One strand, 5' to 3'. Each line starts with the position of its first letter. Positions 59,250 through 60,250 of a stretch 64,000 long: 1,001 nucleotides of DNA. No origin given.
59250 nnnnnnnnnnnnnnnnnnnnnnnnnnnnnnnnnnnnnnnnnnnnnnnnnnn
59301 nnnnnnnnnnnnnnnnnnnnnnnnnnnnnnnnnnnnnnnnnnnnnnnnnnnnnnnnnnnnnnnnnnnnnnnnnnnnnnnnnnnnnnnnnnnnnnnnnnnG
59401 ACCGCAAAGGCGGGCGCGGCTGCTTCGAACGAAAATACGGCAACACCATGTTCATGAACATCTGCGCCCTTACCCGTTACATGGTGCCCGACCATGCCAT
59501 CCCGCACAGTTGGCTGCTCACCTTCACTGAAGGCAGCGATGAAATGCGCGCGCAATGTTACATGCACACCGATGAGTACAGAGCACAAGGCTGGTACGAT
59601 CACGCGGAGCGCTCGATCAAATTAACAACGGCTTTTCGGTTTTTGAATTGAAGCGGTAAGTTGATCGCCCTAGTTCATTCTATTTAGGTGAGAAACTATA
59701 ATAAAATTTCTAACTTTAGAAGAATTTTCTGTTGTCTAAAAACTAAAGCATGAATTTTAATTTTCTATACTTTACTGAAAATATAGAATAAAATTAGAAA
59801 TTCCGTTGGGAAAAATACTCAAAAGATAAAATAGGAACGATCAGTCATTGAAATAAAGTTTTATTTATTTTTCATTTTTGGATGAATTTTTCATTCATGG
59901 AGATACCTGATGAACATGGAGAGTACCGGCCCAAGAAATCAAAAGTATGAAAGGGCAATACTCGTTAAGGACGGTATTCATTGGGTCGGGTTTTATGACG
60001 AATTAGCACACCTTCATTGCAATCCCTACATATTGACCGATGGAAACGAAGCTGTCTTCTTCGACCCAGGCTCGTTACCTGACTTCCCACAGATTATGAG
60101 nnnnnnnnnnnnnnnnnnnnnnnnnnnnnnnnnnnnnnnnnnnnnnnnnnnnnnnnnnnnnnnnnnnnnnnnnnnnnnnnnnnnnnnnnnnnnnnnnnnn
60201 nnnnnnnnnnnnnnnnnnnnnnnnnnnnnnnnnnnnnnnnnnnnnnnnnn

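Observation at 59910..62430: Stand-alone di-iron MBL-fold (ODP-like) protein translationally coupled to a soluble PAS hybrid histidine kinase, next to ctrA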

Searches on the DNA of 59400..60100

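Call 69: search_rna_families(source=window, start=59400, end=60100, threshold=evalue, max_evalue=1)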
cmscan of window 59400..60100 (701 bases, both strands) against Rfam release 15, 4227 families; matches with E-value up to 1: 0.
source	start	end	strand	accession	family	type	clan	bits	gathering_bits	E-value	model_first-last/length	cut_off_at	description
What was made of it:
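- Tried and rejected: Riboswitch or other known RNA in the leader: no Rfam hit at E<=1 (call 69).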
